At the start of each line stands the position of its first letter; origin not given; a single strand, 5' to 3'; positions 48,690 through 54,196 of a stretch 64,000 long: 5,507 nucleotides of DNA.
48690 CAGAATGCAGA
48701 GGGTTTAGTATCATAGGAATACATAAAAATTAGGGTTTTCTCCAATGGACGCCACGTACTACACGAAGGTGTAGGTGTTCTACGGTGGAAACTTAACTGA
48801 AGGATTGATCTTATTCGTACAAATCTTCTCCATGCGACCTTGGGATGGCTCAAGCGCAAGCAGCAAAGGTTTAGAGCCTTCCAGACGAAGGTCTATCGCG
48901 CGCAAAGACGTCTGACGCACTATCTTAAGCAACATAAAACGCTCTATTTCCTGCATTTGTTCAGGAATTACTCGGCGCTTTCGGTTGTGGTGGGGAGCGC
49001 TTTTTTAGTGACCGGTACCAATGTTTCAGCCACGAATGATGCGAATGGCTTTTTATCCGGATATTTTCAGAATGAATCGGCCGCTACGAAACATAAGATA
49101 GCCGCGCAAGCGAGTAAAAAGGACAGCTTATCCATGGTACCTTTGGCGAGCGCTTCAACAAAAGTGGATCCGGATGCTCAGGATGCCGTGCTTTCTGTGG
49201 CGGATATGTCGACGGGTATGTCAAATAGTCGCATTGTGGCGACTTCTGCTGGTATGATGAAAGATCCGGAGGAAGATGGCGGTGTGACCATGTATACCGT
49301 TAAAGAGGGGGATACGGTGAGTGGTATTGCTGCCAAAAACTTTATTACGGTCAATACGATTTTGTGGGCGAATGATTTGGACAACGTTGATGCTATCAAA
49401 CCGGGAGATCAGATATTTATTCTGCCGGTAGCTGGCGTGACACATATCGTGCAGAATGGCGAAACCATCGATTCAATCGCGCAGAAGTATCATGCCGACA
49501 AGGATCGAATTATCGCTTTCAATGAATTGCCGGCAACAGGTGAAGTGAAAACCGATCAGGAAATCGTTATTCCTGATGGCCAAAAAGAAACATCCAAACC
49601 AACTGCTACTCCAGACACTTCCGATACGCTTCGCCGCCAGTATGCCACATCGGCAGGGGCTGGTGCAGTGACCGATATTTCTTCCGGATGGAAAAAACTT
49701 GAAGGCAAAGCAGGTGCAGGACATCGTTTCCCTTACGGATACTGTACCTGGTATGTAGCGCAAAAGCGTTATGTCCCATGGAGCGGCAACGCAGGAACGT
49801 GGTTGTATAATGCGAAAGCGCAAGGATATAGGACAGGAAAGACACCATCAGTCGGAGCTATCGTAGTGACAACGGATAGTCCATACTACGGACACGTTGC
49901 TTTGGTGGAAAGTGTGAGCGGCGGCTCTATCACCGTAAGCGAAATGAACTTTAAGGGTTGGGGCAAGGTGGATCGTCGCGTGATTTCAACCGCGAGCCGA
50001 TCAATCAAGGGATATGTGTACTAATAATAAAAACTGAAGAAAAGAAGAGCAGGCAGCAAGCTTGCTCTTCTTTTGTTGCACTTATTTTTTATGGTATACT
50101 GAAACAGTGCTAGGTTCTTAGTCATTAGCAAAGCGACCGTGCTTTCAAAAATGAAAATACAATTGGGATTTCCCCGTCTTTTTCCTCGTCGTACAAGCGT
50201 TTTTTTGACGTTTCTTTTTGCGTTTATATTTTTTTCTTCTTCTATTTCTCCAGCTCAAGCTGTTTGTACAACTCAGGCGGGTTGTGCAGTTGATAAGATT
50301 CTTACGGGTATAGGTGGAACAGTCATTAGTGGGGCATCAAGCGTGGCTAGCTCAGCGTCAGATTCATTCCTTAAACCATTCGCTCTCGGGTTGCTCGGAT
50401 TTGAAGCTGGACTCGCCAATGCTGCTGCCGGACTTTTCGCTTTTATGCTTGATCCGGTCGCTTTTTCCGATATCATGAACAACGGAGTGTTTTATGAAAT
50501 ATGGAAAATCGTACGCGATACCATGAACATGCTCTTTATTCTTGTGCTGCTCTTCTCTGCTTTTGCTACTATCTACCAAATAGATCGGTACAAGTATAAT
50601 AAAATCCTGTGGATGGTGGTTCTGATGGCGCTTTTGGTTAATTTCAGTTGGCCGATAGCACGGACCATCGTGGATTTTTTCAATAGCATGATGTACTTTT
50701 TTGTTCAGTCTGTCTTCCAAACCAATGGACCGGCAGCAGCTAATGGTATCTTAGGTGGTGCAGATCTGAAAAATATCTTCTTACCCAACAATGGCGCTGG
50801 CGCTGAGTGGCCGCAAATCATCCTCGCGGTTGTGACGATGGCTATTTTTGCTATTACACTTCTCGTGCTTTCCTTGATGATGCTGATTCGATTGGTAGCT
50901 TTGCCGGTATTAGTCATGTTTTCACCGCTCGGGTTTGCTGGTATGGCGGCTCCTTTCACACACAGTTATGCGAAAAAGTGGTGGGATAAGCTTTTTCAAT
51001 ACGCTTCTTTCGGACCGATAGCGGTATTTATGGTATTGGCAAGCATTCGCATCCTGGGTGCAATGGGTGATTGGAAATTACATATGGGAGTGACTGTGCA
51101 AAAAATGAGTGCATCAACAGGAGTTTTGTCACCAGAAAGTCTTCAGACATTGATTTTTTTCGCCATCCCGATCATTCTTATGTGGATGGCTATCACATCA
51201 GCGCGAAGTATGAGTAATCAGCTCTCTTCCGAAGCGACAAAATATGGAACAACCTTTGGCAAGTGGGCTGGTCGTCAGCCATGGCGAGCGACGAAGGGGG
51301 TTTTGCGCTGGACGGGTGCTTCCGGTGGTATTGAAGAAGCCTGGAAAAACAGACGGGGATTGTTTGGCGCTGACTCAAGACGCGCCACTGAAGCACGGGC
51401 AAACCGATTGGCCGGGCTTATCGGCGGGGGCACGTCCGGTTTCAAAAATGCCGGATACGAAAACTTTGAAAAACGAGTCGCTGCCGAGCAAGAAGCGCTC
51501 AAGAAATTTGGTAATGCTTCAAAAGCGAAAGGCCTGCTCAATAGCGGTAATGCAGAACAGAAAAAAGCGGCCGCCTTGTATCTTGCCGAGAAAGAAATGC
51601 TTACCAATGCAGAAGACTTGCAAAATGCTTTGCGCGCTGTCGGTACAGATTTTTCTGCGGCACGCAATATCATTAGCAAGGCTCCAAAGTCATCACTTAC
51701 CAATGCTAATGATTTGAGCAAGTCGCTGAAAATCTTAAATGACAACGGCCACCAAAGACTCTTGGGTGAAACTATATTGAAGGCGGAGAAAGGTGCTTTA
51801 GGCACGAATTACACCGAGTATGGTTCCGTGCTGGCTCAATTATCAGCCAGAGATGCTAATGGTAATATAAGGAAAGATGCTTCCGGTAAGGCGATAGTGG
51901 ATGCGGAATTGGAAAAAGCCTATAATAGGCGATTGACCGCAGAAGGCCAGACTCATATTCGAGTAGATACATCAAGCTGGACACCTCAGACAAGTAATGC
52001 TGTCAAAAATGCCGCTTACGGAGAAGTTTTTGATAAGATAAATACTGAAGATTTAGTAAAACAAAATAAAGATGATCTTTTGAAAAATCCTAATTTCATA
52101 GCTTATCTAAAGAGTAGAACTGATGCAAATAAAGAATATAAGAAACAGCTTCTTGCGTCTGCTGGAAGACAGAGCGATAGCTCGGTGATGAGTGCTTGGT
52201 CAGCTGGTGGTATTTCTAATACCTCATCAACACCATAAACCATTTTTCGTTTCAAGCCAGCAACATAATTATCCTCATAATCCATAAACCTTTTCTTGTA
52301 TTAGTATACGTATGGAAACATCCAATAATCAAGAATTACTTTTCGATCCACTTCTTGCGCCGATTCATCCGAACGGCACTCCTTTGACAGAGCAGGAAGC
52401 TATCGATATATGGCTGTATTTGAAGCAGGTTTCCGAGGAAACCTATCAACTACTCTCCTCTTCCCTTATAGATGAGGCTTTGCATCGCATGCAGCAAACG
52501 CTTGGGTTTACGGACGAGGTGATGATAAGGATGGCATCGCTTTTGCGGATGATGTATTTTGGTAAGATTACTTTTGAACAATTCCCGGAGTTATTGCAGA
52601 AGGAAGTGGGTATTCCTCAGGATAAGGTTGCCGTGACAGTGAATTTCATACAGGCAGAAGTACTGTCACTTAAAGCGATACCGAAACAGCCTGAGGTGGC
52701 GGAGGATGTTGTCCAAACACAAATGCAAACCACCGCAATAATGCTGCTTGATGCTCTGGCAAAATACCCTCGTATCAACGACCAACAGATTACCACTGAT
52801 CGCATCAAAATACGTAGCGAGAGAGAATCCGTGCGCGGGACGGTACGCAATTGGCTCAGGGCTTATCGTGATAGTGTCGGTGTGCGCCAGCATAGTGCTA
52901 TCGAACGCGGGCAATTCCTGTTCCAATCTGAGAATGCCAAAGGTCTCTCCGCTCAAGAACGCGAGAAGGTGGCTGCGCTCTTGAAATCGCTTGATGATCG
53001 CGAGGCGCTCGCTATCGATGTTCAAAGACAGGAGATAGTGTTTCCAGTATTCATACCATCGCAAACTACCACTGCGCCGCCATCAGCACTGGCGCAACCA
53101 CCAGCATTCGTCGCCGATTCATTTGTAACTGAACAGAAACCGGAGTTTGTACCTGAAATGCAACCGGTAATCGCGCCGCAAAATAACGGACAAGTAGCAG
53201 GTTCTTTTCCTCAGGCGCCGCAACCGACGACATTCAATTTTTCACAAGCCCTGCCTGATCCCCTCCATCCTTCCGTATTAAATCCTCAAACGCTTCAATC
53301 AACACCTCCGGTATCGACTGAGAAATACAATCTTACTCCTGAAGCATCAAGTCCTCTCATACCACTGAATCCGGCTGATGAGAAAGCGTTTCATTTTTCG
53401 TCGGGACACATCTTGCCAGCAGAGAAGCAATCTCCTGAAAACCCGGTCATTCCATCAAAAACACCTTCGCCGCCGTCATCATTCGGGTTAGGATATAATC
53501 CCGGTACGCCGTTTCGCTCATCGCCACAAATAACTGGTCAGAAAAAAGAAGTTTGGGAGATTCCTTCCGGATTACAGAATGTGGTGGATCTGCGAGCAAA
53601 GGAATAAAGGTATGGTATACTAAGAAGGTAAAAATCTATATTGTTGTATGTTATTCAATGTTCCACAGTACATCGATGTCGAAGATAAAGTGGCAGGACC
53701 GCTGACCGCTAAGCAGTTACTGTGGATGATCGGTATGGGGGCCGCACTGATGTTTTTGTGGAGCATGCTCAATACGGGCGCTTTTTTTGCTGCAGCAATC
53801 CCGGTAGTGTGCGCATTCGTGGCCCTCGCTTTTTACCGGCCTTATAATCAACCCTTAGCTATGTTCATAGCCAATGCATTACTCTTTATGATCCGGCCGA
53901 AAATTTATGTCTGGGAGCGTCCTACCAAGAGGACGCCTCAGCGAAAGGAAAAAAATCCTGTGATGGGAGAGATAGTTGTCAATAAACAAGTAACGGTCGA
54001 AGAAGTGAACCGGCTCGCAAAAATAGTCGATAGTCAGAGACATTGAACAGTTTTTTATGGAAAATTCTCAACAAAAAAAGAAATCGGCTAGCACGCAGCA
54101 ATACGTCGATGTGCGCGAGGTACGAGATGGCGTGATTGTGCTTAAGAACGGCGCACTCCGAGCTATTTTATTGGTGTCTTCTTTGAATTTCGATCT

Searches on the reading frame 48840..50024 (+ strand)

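Call 12: search_protein_families(library=pfam, max_evalue=0.000001, proteins=[window:48840-50024:+])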
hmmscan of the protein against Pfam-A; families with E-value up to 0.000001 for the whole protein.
window:48840-50024:+ (394 aa): 3 families
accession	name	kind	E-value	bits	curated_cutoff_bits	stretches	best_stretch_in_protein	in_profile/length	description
PF01476.26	LysM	-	3.8e-21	75.2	20.9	2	152-194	1-42/43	LysM domain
PF05257.22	CHAP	-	4.1e-19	69.3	26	1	295-370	4-81/81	CHAP domain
PF23473.1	LysM3_LYK4_5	-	2.1e-09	37.7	29.3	0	201-232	4-35/48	LYK4/5 LysM3 domain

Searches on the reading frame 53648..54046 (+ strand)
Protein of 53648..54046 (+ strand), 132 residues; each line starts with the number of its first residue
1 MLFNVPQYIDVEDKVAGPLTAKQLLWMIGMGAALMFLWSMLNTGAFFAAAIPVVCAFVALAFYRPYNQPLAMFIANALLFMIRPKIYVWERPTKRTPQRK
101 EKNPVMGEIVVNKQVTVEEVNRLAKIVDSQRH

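Call 12: search_protein_families(library=pfam, max_evalue=0.000001, proteins=[window:53648-54046:+])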
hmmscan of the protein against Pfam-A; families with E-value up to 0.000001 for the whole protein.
window:53648-54046:+ (132 aa): 1 family
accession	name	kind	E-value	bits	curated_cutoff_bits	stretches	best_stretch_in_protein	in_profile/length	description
PF12666.12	PrgI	-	1.7e-09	38.5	27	1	5-88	2-90/91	PrgI family protein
